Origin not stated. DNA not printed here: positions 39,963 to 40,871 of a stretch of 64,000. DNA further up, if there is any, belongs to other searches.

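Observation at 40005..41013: About 1 kb AT-rich (about 40% GC) single-gene island between der and purF encoding a 202-aa orphan protein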

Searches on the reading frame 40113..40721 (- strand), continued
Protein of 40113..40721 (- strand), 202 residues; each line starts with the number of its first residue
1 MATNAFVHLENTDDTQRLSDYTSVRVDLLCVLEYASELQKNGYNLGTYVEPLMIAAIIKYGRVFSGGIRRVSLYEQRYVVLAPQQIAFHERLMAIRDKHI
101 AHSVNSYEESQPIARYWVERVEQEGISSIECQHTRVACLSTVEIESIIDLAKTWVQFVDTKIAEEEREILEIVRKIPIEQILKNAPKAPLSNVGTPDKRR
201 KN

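Call 45: find_related_loci(query=A2, collection=viral_contigs, flank=6000)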
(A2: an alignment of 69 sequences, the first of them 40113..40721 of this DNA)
Query A2 (202 aa) in viral_contigs; peptide patterns used: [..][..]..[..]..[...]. (x = any residue, [..] = any of these).
21 stretches matched a pattern; 1 encode a relative of the query (tblastn E <= 1e-3); 1 distinct loci.
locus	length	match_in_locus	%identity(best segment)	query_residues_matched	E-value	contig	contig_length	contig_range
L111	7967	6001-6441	31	55-201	4e-11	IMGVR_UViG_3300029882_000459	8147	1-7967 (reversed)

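Call 46: search_protein_families(library=padloc, alignment_id=A2, max_evalue=0.1)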
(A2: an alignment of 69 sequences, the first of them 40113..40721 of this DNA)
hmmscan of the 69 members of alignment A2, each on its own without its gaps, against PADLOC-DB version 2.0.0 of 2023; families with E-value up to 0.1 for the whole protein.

A. member 1, window:40113-40721:- (202 aa): 0 families

B. families by the number of members that match (of 69 scanned): 13 families
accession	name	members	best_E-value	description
PDLC02347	AbiJ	1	0.0003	AbiJ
PDLC02008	SAVED4--SAVED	1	0.00039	-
PDLC00135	GajB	1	0.0047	UrvD helicase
PDLC04338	PDC-M03A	1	0.012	-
PDLC02454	BrxA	1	0.012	BrxA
PDLC00457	JetA1|JetA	1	0.015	DUF3375 domain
PDLC01812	CARF1--CARF_HEPN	1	0.018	-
PDLC04099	HerA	1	0.021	-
PDLC01435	Csm3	1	0.023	"CAS-III-A,CAS-III-D; effector_G7"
PDLC04075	SIR2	1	0.035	-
PDLC00273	PtuA1|PtuA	1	0.038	AAA ATPase domain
PDLC02284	AbiEi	1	0.038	AbiEi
PDLC03435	REase_II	1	0.048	Type II restriction enzyme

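Call 47: find_encoding_contigs(protein=P0002, flank=5000, max_places=3)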
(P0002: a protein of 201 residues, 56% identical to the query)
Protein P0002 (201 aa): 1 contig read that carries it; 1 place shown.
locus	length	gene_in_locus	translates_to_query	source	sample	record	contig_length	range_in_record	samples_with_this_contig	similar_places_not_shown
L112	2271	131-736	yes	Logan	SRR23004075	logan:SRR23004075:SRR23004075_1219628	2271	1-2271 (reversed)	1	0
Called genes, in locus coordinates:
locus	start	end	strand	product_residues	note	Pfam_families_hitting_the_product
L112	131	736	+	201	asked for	-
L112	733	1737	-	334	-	PF00589:Phage_integrase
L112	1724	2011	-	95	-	-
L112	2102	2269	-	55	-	?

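Call 48: find_encoding_contigs(protein=P0008, flank=6000, max_places=3)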
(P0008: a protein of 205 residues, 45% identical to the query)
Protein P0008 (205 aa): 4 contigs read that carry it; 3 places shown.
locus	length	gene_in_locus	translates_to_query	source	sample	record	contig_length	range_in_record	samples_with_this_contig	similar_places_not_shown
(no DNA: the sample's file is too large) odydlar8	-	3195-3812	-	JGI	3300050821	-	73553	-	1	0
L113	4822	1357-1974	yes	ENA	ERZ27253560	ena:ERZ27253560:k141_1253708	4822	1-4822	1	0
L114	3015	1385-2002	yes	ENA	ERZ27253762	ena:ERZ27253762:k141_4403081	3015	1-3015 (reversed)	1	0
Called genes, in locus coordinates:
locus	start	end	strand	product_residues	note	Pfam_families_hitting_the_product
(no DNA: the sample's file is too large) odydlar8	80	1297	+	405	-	PF00589:Phage_integrase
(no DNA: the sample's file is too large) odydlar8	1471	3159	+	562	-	PF02776:TPP_enzyme_N, PF00205:TPP_enzyme_M, PF02775:TPP_enzyme_C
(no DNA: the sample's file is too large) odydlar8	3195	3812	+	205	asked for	-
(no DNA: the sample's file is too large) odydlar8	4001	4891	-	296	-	PF23678:YqhI, PF01738:DLH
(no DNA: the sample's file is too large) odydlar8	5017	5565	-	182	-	-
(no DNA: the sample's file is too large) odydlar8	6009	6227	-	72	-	-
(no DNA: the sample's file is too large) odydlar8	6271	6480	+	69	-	-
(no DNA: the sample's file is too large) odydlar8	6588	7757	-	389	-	PF03054:tRNA_Me_trans, PF20259:tRNA_Me_trans_M, PF20258:tRNA_Me_trans_C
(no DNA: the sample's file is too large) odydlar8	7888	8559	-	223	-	PF03070:TENA_THI-4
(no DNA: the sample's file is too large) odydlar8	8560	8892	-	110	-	PF00111:Fer2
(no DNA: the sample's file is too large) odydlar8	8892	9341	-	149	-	-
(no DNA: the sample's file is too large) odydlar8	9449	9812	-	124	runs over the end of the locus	PF01521:Fe-S_biosyn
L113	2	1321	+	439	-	?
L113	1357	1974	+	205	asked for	-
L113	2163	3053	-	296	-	PF23678:YqhI, PF01738:DLH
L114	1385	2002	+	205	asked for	-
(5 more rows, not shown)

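Call 49: find_encoding_contigs(protein=P0263, flank=6000, max_places=3)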
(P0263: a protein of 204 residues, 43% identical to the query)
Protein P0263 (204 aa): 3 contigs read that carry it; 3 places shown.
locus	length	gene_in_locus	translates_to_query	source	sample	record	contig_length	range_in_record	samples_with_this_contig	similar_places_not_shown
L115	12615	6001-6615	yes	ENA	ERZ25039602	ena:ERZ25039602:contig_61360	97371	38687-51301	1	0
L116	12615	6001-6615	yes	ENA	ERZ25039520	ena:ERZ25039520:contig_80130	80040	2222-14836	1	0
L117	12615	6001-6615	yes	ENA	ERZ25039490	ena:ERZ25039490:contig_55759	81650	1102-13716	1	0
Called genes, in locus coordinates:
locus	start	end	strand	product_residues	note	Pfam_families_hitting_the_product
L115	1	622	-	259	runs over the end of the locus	PF00561:Abhydrolase_1, PF12697:Abhydrolase_6, PF12146:Hydrolase_4, PF03096:Ndr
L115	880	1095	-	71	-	-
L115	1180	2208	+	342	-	PF13379:NMT1_2, PF09084:NMT1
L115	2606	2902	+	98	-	-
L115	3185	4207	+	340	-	PF01547:SBP_bac_1, PF13531:SBP_bac_11, PF13416:SBP_bac_8, PF13343:SBP_bac_6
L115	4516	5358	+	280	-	-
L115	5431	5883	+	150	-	-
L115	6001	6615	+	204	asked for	-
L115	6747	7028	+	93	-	-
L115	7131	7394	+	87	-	-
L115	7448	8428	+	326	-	PF13379:NMT1_2 (weak), PF09084:NMT1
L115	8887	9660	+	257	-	PF09084:NMT1, PF12974:Phosphonate-bd (faint), PF13379:NMT1_2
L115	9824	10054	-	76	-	-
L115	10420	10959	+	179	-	PF13493:DUF4118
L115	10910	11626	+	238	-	PF00512:HisKA, PF02518:HATPase_c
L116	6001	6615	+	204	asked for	-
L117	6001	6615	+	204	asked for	-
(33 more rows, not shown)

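Call 52: fold_search(model_id=the predicted structure, library=pdb)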
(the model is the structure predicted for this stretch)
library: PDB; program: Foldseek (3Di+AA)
matches with E <= 10: 269; with E <= 0.001: 0
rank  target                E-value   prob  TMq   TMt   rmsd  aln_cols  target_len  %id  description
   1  5xsd_L                2.3e-01  0.80  0.29  0.43  11.9       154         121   11  XylFII-LytSN complex mutant - D103A (released 2017-08-02)
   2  9vua_A                2.7e-01  0.20  0.21  0.15  16.1       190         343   12  channel A complex with 1 (released 2026-03-11)
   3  4k0d_B                2.9e-01  0.41  0.23  0.29  11.8       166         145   13  Periplasmic sensor domain of sensor histidine kinase, Adeh_2942 (released 2013-06-12)
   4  7ae6_B                3.5e-01  0.89  0.40  0.53   8.7       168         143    9  Crystal structure of di-AMPylated HEPN(R102A) toxin (released 2020-12-30)
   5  5xsj_L                3.5e-01  0.72  0.29  0.43  11.9       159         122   10  XylFII-LytSN complex (released 2017-08-02)
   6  9vu9_A                3.5e-01  0.28  0.27  0.18  14.2       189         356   13  channel D complex with 4 (released 2026-03-11)
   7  7ae6_A                3.7e-01  0.87  0.40  0.52   8.8       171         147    8  Crystal structure of di-AMPylated HEPN(R102A) toxin (released 2020-12-30)
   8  5xua_G                4.8e-01  0.80  0.35  0.49  11.6       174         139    9  The ligand-free dimer of chemoreceptor MCP2201 ligand binding domain (released 2018-06-27)
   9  9o51_A                5.3e-01  0.47  0.33  0.22  14.0       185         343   10  Cryo-EM structure of the human SK2-4 chimera/calmodulin channel complex in the Ca2+ free state (released 2025-07-09)
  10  8v2g_A                5.6e-01  0.35  0.32  0.21  13.6       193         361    9  Cryo-EM structure of the KCa2.2 channel in apo state (released 2025-04-23)
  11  6iuh_B                5.6e-01  0.33  0.22  0.34  13.0       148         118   12  Crystal structure of GIT1 PBD domain in complex with Liprin-alpha2 (released 2019-02-20)
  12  9a4t_B                6.2e-01  0.09  0.14  0.08  24.5       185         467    9  Integrative model of CLPQ-CLPY by crosslinking MS and deep learning (released 2024-09-18)
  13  4k0d_A                6.5e-01  0.25  0.22  0.28  13.3       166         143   13  Periplasmic sensor domain of sensor histidine kinase, Adeh_2942 (released 2013-06-12)
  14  9dir_A                8.0e-01  0.35  0.27  0.37  13.0       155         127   10  Cryo-EM structure of the heme/hemoglobin transporter ChuA, in complex with de novo designed binder G7 (released 2025-05-21)
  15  6iuh_A                8.0e-01  0.30  0.24  0.35  12.6       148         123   11  Crystal structure of GIT1 PBD domain in complex with Liprin-alpha2 (released 2019-02-20)
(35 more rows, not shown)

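Call 56: search_protein_families(library=pfam, proteins=[L051:2160-2990:+, L052:2603-3322:+, L059:491-1195:+, L063:17-718:+, L068:5899-6609:+, L071:5824-6534:+, L076:5710-6465:+, L077:2835-3464:+, L074:5893-6573:+, L078:3373-4863:+], max_evalue=1)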
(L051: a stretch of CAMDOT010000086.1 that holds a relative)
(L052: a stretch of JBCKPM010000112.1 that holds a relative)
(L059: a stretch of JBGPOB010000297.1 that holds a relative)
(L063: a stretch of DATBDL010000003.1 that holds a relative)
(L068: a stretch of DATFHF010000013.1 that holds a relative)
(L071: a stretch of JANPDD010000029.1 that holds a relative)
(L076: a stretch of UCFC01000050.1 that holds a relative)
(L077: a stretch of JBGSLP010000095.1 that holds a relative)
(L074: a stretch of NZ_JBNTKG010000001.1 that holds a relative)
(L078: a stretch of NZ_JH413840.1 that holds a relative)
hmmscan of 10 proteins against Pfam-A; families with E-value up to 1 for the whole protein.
L051:2160-2990:+ (276 aa): 0 families

L052:2603-3322:+ (239 aa): 0 families

L059:491-1195:+ (234 aa): 0 families

L063:17-718:+ (233 aa): 0 families

L068:5899-6609:+ (236 aa): 0 families

L071:5824-6534:+ (236 aa): 0 families

L076:5710-6465:+ (251 aa): 0 families

L077:2835-3464:+ (209 aa): 0 families

L074:5893-6573:+ (226 aa): 0 families

L078:3373-4863:+ (496 aa): 0 families

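Call 71: fold_search(model_id=the predicted structure, library=viral)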
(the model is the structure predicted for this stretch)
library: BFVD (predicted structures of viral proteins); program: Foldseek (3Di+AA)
matches with E <= 10: 373; with E <= 0.001: 0
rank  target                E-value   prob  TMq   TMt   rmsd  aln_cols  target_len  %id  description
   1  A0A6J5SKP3            8.1e-02  0.97  0.42  0.21  16.0       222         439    8  Uncharacterized protein [uncultured Caudovirales phage]
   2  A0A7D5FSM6            1.9e-01  0.95  0.33  0.51  10.5       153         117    8  (no name in the UniProt tables at hand)
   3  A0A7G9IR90            2.4e-01  0.18  0.21  0.08  28.8       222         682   12  Serine protease [Thrips tabaci associated luteo-like virus 1]
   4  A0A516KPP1            2.5e-01  0.85  0.41  0.48  10.7       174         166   13  (no name in the UniProt tables at hand)
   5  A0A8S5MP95            2.9e-01  0.12  0.17  0.14  27.4       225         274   10  Terminase small subunit [Siphoviridae sp. ctu7G16]
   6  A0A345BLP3            3.1e-01  0.30  0.25  0.25  15.3       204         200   10  Uncharacterized protein [Erwinia phage Wellington]
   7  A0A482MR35            4.0e-01  0.75  0.39  0.36  10.6       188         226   10  Uncharacterized protein [Escherichia phage vB_EcoP_WFI101126]
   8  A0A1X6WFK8            4.0e-01  0.09  0.12  0.06  22.8       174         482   13  (no name in the UniProt tables at hand)
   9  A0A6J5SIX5            4.4e-01  0.38  0.29  0.15  12.7       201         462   14  Uncharacterized protein [uncultured Caudovirales phage]
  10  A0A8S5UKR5            4.7e-01  0.16  0.20  0.18  22.0       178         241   13  Small Terminase [Myoviridae sp. ctQf419]
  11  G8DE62                4.7e-01  0.13  0.18  0.06  21.0       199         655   16  (no name in the UniProt tables at hand)
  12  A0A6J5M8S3            4.9e-01  0.10  0.18  0.18  38.3       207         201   11  Uncharacterized protein [uncultured Caudovirales phage]
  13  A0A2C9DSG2            5.2e-01  0.23  0.26  0.15  23.3       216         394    9  Uncharacterized protein [Western grey kangaroopox virus]
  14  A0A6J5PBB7            6.4e-01  0.41  0.29  0.17  13.4       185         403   12  Uncharacterized protein [uncultured Caudovirales phage]
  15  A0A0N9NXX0            6.7e-01  0.21  0.26  0.27  18.7       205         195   11  Uncharacterized protein [Acidianus bottle-shaped virus 2 strain ABV2]
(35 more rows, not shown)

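Call 82: predict_structure(alignment_id=A4)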
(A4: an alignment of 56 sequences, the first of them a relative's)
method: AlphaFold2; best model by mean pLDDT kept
length: 208 residues; sequences in the alignment: 56
mean_pLDDT: 88.5   pTM: 0.81
mean pLDDT of the five models: 88.5, 88.3, 87.5, 87.0, 86.7
residues with pLDDT >= 90: 123; 70-90: 73; 50-70: 12; < 50: 0
segments of 3 or more residues with pLDDT < 50: none
pLDDT, mean of each block of 10 residues (from residue 1): 78 90 97 96 83 90 94 86 97 92 66 86 96 88 91 98 98 94 86 76 72
secondary structure, 60 per line:
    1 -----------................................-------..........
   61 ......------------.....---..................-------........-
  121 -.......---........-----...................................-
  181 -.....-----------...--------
elements in order: H12-43 H51-66 H79-83 H87-104 E112-119 H122-128 E132-139 H145-179 H182-186
